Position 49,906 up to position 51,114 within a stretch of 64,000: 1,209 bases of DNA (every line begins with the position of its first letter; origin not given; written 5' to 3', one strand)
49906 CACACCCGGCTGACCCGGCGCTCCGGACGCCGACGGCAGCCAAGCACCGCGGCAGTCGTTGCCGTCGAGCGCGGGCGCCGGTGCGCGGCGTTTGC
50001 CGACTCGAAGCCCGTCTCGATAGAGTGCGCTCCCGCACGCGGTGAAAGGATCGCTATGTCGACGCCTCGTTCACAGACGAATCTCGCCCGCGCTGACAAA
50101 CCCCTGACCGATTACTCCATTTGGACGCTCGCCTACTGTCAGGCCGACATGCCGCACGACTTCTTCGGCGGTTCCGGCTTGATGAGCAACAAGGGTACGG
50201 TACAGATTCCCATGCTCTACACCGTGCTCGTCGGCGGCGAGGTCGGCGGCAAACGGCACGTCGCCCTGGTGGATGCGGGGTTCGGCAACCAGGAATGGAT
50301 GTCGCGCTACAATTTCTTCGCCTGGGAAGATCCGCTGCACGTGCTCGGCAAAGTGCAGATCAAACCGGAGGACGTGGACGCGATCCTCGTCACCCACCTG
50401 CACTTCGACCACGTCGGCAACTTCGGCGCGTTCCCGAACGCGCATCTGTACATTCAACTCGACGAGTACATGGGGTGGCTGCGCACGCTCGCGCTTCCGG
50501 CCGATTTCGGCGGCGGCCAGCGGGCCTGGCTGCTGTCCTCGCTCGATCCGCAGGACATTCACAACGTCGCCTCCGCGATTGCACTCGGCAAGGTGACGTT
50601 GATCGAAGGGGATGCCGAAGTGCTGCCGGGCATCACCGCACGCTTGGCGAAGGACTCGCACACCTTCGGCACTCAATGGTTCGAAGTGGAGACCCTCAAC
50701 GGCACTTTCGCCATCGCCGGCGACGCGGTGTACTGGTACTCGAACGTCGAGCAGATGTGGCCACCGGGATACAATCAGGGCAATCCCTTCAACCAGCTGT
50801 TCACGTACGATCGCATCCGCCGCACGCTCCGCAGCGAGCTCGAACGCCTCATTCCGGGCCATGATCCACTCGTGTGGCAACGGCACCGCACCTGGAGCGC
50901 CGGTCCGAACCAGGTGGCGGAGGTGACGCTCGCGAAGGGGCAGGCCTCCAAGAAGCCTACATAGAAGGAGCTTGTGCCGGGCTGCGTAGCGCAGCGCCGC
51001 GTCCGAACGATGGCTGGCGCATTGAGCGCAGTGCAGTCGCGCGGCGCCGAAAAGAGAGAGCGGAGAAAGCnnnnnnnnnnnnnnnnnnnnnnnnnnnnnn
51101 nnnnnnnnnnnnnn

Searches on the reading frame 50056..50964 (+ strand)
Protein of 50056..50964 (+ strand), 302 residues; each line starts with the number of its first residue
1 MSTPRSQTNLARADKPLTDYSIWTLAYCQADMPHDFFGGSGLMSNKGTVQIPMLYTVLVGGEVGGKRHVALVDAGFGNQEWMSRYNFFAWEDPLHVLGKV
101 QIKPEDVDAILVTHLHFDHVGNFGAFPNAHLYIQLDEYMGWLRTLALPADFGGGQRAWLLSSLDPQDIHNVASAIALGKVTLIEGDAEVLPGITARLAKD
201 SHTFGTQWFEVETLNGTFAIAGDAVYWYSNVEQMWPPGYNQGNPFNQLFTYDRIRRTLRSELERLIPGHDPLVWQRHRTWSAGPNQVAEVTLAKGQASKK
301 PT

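Call 12: search_protein_families(library=pfam, proteins=[window:50056-50964:+], max_evalue=0.0001)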
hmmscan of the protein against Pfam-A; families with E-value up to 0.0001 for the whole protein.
window:50056-50964:+ (302 aa): 2 families
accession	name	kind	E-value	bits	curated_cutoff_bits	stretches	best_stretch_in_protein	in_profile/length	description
PF00753.33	Lactamase_B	-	3.2e-17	63.6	22.7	1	63-269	11-196/196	Metallo-beta-lactamase superfamily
PF12706.13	Lactamase_B_2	-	5.1e-05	23.4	27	1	71-123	4-47/200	Beta-lactamase superfamily domain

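Call 17: search_protein_families(library=ncbifam, proteins=[window:50056-50964:+], max_evalue=1e-10)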
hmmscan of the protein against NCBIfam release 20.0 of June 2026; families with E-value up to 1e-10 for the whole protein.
window:50056-50964:+ (302 aa): 4 families
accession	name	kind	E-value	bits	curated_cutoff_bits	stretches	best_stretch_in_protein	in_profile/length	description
NF045699.1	AHLLactAiiA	equivalog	1.5e-12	47.3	375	0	95-138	84-127/251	quorum-quenching N-acyl homoserine lactonase AiiA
NF045700.1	AHLLactAttM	equivalog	2.3e-12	47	390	1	95-278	82-254/257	AttM family quorum-quenching N-acyl homoserine lactonase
NF047925.1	pyridox_lacton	equivalog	2.1e-11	44.1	325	1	70-279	47-262/268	4-pyridoxolactonase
NF047976.1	lactonase_AhlS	equivalog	9.2e-11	41.3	475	0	96-277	93-267/276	AhlS family quorum-quenching N-acyl homoserine lactonase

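Call 28: search_dna_similar(query=window:50056-50964:+, collection=plasmids, mode=protein, max_rows=15, max_evalue=1e-20)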
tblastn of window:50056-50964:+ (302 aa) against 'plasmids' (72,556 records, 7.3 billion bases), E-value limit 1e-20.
Records with a match: 30; places in all: 36; records where one place covers at least 80% of the query: 25.
Best place of each record, by identity: 60-80% 2; <60% 28.
By first word of the organism name: Rhizobium 8; Sinorhizobium 4; Bradyrhizobium 4; Mesorhizobium 3; Agrobacterium 2; Novosphingobium 1; Burkholderia 1; Pararhizobium 1; Aureimonas 1; Shinella 1; and 4 more.
By predicted mobility (MOB-suite, as given by PLSDB): conjugative 17; non-mobilizable 13.
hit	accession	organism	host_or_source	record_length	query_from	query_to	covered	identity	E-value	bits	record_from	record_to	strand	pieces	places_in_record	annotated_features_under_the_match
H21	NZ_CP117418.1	Novosphingobium humi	Single cell,Soil from military shooting ...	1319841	18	301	94%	61.9%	2e-118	381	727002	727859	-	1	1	none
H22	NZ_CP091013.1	Burkholderia cenocepacia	-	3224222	18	301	94%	61.7%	8e-122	390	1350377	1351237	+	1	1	none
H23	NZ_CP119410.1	Pararhizobium gei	cell culture,Geum aleppicum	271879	14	299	95%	32.2%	1e-35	143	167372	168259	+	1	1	N-acyl homoserine lactonase family protein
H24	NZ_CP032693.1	Rhizobium sp. CCGE532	Phaseolus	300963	2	298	98%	30.3%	1e-29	125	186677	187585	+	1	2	N-acyl homoserine lactonase family protein | hypothetical protein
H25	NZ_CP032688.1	Rhizobium sp. CCGE531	Phaseolus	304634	2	298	98%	30.3%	1e-29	125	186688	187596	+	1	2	N-acyl homoserine lactonase family protein | hypothetical protein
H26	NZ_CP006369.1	Aureimonas sp. AU20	-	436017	8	274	88%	33.5%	2e-34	139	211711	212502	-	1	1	N-acyl homoserine lactonase family protein | ABC transporter permease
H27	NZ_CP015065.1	Mesorhizobium ciceri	Astragalus pelecinus,Pure Sample,Plant ...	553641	2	298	98%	29.9%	4e-35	141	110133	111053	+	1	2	N-acyl homoserine lactonase family protein | hypothetical protein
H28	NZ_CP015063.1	Mesorhizobium ciceri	Cicer arietinum,Pure Sample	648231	2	298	98%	29.9%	4e-35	141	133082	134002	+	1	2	N-acyl homoserine lactonase family protein | hypothetical protein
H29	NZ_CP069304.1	Shinella sp. PSBB067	monoisolate,Minnesota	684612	1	299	99%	29.6%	2e-33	136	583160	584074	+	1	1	N-acyl homoserine lactonase family protein | hypothetical protein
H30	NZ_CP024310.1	Sinorhizobium fredii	Phaseolus vulgaris,cell culture,plant ...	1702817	14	298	94%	30.8%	1e-30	128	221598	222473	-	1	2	record has no annotation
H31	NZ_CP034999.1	Rhizobium acidisoli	Phaseolus vulgaris,root nodule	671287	10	299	96%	30.1%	6e-30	126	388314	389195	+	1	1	N-acyl homoserine lactonase family protein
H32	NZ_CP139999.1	Agrobacterium tumefaciens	-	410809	5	298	97%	29.4%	5e-31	129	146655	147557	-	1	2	N-acyl homoserine lactonase family protein | hypothetical protein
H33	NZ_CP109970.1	Agrobacterium salinitolerans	-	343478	17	298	93%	30.2%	2e-29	125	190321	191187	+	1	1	N-acyl homoserine lactonase family protein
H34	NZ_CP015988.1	Sphingobium sp. EP60837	cell culture,soil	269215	14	299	95%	29.3%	7e-32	132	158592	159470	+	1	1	N-acyl homoserine lactonase family protein | hypothetical protein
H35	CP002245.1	Sinorhizobium fredii GR64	Phaseolus vulgaris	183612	15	270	85%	32.1%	7e-31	129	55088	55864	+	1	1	putative beta-lactamase protein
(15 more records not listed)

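Call 29: get_annotated_region(hit=H22, flank=12000)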
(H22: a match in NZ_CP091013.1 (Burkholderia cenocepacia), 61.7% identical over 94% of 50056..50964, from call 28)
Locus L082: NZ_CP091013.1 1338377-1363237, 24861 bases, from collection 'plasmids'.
description: Burkholderia cenocepacia strain CMCC(B)23006 plasmid unnamed1, complete sequence
organism: Burkholderia cenocepacia (NCBI taxid 95486)
taxonomy: Bacteria; Pseudomonadota; Betaproteobacteria; Burkholderiales; Burkholderiaceae; Burkholderia; Burkholderia cenocepacia
host: -; source: -; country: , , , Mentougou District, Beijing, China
typing (MOB-suite, as given by PLSDB): non-mobilizable
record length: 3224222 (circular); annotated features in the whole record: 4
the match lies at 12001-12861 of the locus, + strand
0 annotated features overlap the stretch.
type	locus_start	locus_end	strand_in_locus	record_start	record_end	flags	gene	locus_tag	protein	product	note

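Call 30: get_annotated_region(hit=H21, flank=12000)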
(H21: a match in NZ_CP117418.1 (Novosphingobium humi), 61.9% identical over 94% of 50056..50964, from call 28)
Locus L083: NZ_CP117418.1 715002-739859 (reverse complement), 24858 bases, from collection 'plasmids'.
description: Novosphingobium humi strain KACC 19094 plasmid unnamed1, complete sequence
organism: Novosphingobium humi (NCBI taxid 2282397)
taxonomy: Bacteria; Pseudomonadota; Alphaproteobacteria; Sphingomonadales; Sphingomonadaceae; Novosphingobium; Novosphingobium humi
host: -; source: Single cell,Soil from military shooting range; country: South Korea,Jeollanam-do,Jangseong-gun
typing (MOB-suite, as given by PLSDB): non-mobilizable; mating-pair formation MPF_F
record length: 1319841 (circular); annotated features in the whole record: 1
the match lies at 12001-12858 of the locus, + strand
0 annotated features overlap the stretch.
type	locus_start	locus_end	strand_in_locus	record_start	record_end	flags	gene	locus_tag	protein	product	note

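Call 45: find_homologous_proteins(query=window:50056-50964:+, max_evalue=1e-30)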
Query window:50056-50964:+ (302 aa): 132 proteins with E <= 1e-30 among 4448 candidates; the best 120 are listed.
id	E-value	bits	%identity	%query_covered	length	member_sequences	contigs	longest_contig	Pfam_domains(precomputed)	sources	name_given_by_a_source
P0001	2.7e-208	709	100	100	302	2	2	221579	PF00753.34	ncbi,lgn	ncbi:MAG: N-acyl homoserine lactonase family protein [Candidatus Binatia bacterium]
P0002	1.9e-185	633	89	98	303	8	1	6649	PF00753.34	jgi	jgi:glyoxylase-like metal-dependent hydrolase (beta-lactamase superfamily II)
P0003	5.9e-182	622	86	99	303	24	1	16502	PF00753.34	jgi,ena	-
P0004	1.0e-179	615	85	99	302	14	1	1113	PF23023.2,PF00753.34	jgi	jgi:N-acyl homoserine lactone hydrolase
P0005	5.0e-179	612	85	100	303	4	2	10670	PF12706.14,PF00753.34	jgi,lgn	jgi:glyoxylase-like metal-dependent hydrolase (beta-lactamase superfamily II)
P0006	1.3e-178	611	86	95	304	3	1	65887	PF00753.34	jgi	-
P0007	6.7e-178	609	85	99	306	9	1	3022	PF00753.34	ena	-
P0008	2.1e-167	574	78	99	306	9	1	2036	PF00753.34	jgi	-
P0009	4.9e-167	573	81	95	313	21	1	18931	PF12706.14,PF00753.34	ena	-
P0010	2.0e-166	571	81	95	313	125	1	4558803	PF00753.34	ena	-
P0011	8.5e-165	566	80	95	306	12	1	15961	PF12706.14,PF00753.34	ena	-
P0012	7.0e-164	563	82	93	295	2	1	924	PF00753.34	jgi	-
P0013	4.5e-163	560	81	93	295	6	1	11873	PF00753.34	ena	-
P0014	2.0e-150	518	78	90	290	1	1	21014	PF00753.34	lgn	-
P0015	1.3e-129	450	64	94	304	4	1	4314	PF23023.2,PF00753.34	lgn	-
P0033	1.2e-124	434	62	94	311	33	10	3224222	PF23023.2,PF00753.34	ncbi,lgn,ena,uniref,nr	ncbi:TPA: N-acyl homoserine lactonase family protein [Burkholderia cenocepacia]|uniref:N-acyl homose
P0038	1.3e-122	427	62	94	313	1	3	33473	PF23023.2,PF00753.34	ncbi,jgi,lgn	jgi:glyoxylase-like metal-dependent hydrolase (beta-lactamase superfamily II)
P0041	1.0e-121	424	61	94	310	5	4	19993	PF00753.34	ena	-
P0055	1.8e-117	410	59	94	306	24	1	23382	PF23023.2,PF00753.34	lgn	-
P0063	3.9e-115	402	58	95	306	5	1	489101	PF23023.2,PF00753.34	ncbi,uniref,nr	ncbi:N-acyl homoserine lactonase family protein [Shewanella sp. C32]|uniref:N-acyl homoserine lacton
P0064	1.3e-114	401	57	94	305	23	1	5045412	PF00753.34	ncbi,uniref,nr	ncbi:N-acyl homoserine lactonase family protein [Bordetella hinzii]|uniref:N-acyl homoserine lactona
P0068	9.2e-114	398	56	94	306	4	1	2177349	PF00753.34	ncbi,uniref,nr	ncbi:N-acyl homoserine lactonase family protein [Cupriavidus gilardii]|uniref:N-acyl homoserine lact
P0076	6.3e-111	389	56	94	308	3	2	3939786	PF00753.34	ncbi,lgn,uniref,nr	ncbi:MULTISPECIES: N-acyl homoserine lactonase family protein [Microbacterium]|uniref:N-acyl homoser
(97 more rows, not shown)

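Call 46: find_encoding_contigs(protein=P0076, flank=10000, max_places=3)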
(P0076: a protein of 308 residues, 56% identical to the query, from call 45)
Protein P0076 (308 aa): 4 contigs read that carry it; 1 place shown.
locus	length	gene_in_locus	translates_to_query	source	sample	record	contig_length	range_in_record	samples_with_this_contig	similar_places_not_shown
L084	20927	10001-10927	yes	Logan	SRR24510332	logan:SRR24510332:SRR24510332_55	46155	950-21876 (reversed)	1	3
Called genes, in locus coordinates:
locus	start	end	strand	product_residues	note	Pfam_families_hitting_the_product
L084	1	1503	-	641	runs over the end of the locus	PF00367:PTS_EIIB, PF02378:PTS_EIIC, PF00358:PTS_EIIA_1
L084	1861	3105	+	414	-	PF02771:Acyl-CoA_dh_N, PF02770:Acyl-CoA_dh_M (weak), PF08028:Acyl-CoA_dh_2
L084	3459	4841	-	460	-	PF00171:Aldedh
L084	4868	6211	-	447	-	PF00364:Biotin_lipoyl, PF02817:E3_binding, PF00198:2-oxoacid_dh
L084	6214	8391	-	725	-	PF00676:E1_dh, PF02779:Transket_pyr, PF02780:Transketolase_C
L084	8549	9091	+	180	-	PF00903:Glyoxalase, PF13669:Glyoxalase_4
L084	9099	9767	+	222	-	PF00392:GntR, PF13545:HTH_Crp_2 (weak), PF07729:FCD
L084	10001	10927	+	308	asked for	PF00753:Lactamase_B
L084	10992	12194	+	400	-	PF02771:Acyl-CoA_dh_N (weak), PF08028:Acyl-CoA_dh_2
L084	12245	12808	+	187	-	PF01613:Flavin_Reduct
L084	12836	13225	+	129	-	PF01042:Ribonuc_L-PSP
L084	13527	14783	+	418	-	PF00557:Peptidase_M24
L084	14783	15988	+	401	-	PF00356:LacI, PF00532:Peripla_BP_1, PF13407:Peripla_BP_4, PF13377:Peripla_BP_3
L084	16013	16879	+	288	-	PF03446:NAD_binding_2, PF03807:F420_oxidored (weak), PF14833:NAD_binding_11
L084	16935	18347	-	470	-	PF00232:Glyco_hydro_1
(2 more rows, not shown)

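Call 47: list_cluster_members(proteins=[P0076, P0001, P0033])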
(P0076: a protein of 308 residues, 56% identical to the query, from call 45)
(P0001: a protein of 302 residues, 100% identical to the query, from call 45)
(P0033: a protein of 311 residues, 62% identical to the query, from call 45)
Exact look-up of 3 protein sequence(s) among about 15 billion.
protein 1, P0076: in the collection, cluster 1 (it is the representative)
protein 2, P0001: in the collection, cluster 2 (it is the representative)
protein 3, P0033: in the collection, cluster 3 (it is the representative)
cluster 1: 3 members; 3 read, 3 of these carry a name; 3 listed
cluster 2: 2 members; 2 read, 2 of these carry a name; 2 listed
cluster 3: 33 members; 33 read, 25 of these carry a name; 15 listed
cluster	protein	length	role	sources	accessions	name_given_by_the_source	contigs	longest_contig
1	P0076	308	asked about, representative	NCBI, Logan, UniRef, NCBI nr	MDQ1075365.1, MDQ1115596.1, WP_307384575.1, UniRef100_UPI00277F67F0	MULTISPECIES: N-acyl homoserine lactonase family protein [Microbacterium] | N-acyl homoserine lactonase family protein n=1 Tax=Microbacterium TaxID=33882 ...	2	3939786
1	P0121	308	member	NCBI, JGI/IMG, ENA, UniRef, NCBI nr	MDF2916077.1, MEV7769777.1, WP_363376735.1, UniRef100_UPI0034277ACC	N-acyl homoserine lactonase family protein [Microbacterium sp. NPDC086615] | glyoxylase-like metal-dependent hydrolase (beta-lactamase superfamily II) | N-acyl homoserine lactonase family protein n=1 Tax=Microbacterium sp. NPDC086615 ...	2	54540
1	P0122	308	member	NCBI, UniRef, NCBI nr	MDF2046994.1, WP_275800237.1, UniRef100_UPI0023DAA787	N-acyl homoserine lactonase family protein [Microbacterium sp. Kw_RZR3] | N-acyl homoserine lactonase family protein n=1 Tax=Microbacterium sp. Kw_RZR3 ...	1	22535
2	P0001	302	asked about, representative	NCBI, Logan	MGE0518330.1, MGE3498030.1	MAG: N-acyl homoserine lactonase family protein [Candidatus Binatia bacterium]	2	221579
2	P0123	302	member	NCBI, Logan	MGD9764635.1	MAG: N-acyl homoserine lactonase family protein [Candidatus Binatia bacterium]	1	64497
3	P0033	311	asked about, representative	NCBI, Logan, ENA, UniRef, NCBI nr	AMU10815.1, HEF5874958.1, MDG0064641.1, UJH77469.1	TPA: N-acyl homoserine lactonase family protein [Burkholderia cenocepacia] | N-acyl homoserine lactonase family protein n=1 Tax=Burkholderia TaxID=32008 ... | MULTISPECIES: N-acyl homoserine lactonase family protein [Burkholderia]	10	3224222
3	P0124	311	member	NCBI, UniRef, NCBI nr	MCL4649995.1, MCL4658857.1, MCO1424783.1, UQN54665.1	N-acyl homoserine lactonase family protein [Burkholderia multivorans] | N-acyl homoserine lactonase family protein n=1 Tax=Burkholderia multivorans TaxID=87883 ...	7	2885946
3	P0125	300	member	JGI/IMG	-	glyoxylase-like metal-dependent hydrolase (beta-lactamase superfamily II)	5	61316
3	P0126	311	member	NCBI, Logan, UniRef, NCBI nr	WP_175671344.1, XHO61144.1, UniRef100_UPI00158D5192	N-acyl homoserine lactonase family protein [Burkholderia ambifaria] | N-acyl homoserine lactonase family protein n=1 Tax=Burkholderia ambifaria TaxID=152480 ...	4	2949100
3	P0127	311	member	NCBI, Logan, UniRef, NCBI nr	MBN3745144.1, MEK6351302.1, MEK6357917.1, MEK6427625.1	N-acyl homoserine lactonase family protein [Burkholderia sp. Se-20373] | MBL fold metallo-hydrolase n=1 Tax=Burkholderia sp. Se-20373 TaxID=2703898 ...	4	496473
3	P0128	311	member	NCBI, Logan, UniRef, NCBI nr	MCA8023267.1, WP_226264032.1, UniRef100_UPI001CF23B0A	N-acyl homoserine lactonase family protein [Burkholderia metallica] | N-acyl homoserine lactonase family protein n=1 Tax=Burkholderia metallica TaxID=488729 ...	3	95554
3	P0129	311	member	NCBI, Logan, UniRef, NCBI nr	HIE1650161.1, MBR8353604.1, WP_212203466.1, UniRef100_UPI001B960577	TPA: N-acyl homoserine lactonase family protein [Burkholderia cenocepacia] | N-acyl homoserine lactonase family protein n=1 Tax=Burkholderia cenocepacia TaxID=95486 ... | N-acyl homoserine lactonase family protein [Burkholderia cenocepacia]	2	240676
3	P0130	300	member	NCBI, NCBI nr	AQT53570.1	hypothetical protein BHQ31_26675 [Burkholderia cenocepacia]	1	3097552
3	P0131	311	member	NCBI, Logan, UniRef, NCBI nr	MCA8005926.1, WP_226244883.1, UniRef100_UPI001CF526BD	N-acyl homoserine lactonase family protein [Burkholderia cenocepacia] | N-acyl homoserine lactonase family protein n=1 Tax=Burkholderia cenocepacia TaxID=95486 ...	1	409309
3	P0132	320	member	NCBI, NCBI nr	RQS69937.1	N-acyl homoserine lactonase family protein [Burkholderia seminalis]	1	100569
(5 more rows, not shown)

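Call 48: find_encoding_contigs(protein=P0006, flank=10000, max_places=2)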
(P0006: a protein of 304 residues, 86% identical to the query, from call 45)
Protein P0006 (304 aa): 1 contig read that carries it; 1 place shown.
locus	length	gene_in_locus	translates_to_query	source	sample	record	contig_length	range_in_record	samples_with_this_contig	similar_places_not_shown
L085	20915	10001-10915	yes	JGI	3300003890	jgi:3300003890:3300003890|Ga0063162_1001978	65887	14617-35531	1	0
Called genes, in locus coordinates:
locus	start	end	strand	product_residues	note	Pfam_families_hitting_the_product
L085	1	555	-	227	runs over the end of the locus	-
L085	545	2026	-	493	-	PF00672:HAMP, PF26769:HAMP_PhoQ (weak), PF00512:HisKA, PF02518:HATPase_c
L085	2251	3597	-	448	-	PF13546:DDE_5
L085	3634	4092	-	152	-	PF00072:Response_reg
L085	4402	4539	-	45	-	-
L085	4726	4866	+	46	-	-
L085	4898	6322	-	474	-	-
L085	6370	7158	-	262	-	PF02596:DUF169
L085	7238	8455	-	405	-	PF02515:CoA_transf_3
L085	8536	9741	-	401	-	PF02515:CoA_transf_3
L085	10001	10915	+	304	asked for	PF00753:Lactamase_B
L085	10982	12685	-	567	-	PF05157:MshEN, PF00437:T2SSE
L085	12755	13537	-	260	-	PF10502:Peptidase_S26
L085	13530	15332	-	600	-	PF00009:GTP_EFTU, PF03144:GTP_EFTU_D2, PF00679:EFG_C, PF06421:LepA_C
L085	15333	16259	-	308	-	PF01073:3Beta_HSD, PF01370:Epimerase, PF02719:Polysacc_synt_2, PF04321:RmlD_sub_bind, PF05368:NmrA (weak), PF13460:NAD_binding_10, PF16363:GDP_Man_Dehyd, PF07993:NAD_binding_4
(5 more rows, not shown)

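Call 49: find_encoding_contigs(protein=P0010, flank=10000, max_places=2)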
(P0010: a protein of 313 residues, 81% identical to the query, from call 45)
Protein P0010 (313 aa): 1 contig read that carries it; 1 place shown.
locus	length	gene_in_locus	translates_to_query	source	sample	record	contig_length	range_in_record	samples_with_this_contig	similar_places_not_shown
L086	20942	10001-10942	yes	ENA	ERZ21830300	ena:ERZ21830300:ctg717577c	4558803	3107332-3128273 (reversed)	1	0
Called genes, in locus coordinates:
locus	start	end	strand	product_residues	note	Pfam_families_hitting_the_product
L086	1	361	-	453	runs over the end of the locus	PF07044:DUF1329, PF17131:TP_0789-like (faint)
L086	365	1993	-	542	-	PF06980:DUF1302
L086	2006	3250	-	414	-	PF02515:CoA_transf_3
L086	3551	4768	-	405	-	PF02515:CoA_transf_3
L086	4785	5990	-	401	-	PF02515:CoA_transf_3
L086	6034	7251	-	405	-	PF02515:CoA_transf_3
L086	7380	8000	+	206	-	PF01206:TusA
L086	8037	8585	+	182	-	PF19366:DUF5942 (weak)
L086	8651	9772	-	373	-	PF00296:Bac_luciferase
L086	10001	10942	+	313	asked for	PF00753:Lactamase_B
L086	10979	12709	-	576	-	PF05157:MshEN, PF00437:T2SSE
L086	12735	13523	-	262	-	PF10502:Peptidase_S26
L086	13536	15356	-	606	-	PF00009:GTP_EFTU, PF03144:GTP_EFTU_D2, PF22042:EF-G_D2 (weak), PF00679:EFG_C, PF06421:LepA_C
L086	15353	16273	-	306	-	PF01073:3Beta_HSD, PF01370:Epimerase, PF02719:Polysacc_synt_2, PF04321:RmlD_sub_bind, PF13460:NAD_binding_10 (faint), PF16363:GDP_Man_Dehyd, PF07993:NAD_binding_4 (weak)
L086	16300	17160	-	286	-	PF01370:Epimerase, PF16363:GDP_Man_Dehyd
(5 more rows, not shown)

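Call 51: find_encoding_contigs(protein=P0064, flank=10000, max_places=1)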
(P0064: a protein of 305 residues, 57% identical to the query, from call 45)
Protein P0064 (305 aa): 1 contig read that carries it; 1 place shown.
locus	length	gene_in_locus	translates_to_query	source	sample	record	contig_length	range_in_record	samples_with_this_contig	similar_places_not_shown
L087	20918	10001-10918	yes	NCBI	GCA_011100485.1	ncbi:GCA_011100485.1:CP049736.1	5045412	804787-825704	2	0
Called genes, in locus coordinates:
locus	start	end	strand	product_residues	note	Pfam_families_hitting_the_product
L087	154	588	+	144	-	PF01042:Ribonuc_L-PSP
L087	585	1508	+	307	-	PF02900:LigB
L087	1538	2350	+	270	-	PF02900:LigB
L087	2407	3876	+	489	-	PF00171:Aldedh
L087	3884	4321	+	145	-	PF01042:Ribonuc_L-PSP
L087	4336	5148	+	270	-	PF01557:FAA_hydrolase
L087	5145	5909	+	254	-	PF01557:FAA_hydrolase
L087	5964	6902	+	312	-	PF01118:Semialdhyde_dh (weak), PF09290:AcetDehyd-dimer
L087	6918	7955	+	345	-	PF00682:HMGL-like, PF07836:DmpG_comm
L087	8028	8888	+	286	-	PF00135:COesterase, PF20434:BD-FAE, PF07859:Abhydrolase_3, PF12697:Abhydrolase_6 (weak)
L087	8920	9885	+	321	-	PF03401:TctC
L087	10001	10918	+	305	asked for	PF00753:Lactamase_B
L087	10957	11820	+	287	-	PF20434:BD-FAE, PF07859:Abhydrolase_3, PF12697:Abhydrolase_6, PF00135:COesterase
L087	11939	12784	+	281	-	PF20434:BD-FAE, PF07859:Abhydrolase_3 (weak), PF00135:COesterase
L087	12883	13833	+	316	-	PF13011:LZ_Tnp_IS481, PF13384:HTH_23 (weak), PF13518:HTH_28, PF13551:HTH_29 (weak), PF13565:HTH_32, PF13384:HTH_23 (weak), PF00665:rve, PF13683:rve_3, +3 more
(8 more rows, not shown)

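Call 52: find_encoding_contigs(protein=P0068, flank=10000, max_places=1)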
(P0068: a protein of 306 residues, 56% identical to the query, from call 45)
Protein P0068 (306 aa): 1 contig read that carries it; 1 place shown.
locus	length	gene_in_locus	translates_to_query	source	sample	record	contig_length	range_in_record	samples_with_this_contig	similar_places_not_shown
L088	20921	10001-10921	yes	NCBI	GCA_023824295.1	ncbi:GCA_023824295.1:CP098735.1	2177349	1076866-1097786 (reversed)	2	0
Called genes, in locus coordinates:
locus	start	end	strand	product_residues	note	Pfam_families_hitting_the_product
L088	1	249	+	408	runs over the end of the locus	PF00669:Flagellin_N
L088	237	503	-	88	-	PF03401:TctC (weak)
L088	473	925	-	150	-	PF00135:COesterase, PF07859:Abhydrolase_3, PF20434:BD-FAE, PF00326:Peptidase_S9 (weak)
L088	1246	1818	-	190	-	PF01047:MarR, PF12802:MarR_2, PF13412:HTH_24 (weak)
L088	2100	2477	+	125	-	PF01042:Ribonuc_L-PSP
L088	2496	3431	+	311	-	PF02900:LigB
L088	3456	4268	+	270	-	PF02900:LigB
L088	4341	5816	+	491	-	PF00171:Aldedh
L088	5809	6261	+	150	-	PF01042:Ribonuc_L-PSP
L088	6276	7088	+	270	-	PF01557:FAA_hydrolase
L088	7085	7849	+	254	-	PF01557:FAA_hydrolase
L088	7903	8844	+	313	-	PF09290:AcetDehyd-dimer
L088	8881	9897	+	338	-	PF00682:HMGL-like, PF07836:DmpG_comm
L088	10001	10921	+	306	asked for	PF00753:Lactamase_B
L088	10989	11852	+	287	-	PF20434:BD-FAE, PF07859:Abhydrolase_3, PF12697:Abhydrolase_6, PF00135:COesterase, PF00326:Peptidase_S9 (weak)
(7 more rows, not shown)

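Call 53: find_encoding_contigs(protein=P0063, flank=10000, max_places=1)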
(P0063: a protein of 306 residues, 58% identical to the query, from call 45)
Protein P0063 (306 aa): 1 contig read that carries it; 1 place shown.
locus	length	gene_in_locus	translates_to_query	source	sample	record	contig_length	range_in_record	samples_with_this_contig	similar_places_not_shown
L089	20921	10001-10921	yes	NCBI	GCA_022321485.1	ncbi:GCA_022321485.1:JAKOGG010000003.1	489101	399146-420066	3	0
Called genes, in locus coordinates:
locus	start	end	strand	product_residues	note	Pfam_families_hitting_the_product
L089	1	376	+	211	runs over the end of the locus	PF01810:LysE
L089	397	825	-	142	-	PF07291:MauE (weak), PF07681:DoxX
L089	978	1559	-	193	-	PF02525:Flavodoxin_2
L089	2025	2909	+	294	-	PF00126:HTH_1, PF03466:LysR_substrate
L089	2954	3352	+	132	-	PF22658:YycE-like_N, PF22659:YycE-like_C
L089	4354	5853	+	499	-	PF00120:Gln-synt_C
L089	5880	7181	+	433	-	PF00355:Rieske, PF00848:Ring_hydroxyl_A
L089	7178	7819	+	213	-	PF00866:Ring_hydroxyl_B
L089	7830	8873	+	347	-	PF00111:Fer2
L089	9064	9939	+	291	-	PF00135:COesterase (faint), PF20434:BD-FAE, PF07859:Abhydrolase_3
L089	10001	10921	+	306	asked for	PF00753:Lactamase_B, PF23023:Anti-Pycsar_Apyc1 (weak)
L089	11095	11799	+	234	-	PF00117:GATase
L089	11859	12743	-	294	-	PF01418:HTH_6, PF01380:SIS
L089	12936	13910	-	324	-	PF12852:Cupin_6, PF00165:HTH_AraC (weak), PF12833:HTH_18, PF00165:HTH_AraC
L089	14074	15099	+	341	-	PF08450:SGL, PF20067:SSL_N (faint), PF24684:Vgb_lyase (faint), PF03088:Str_synth (weak)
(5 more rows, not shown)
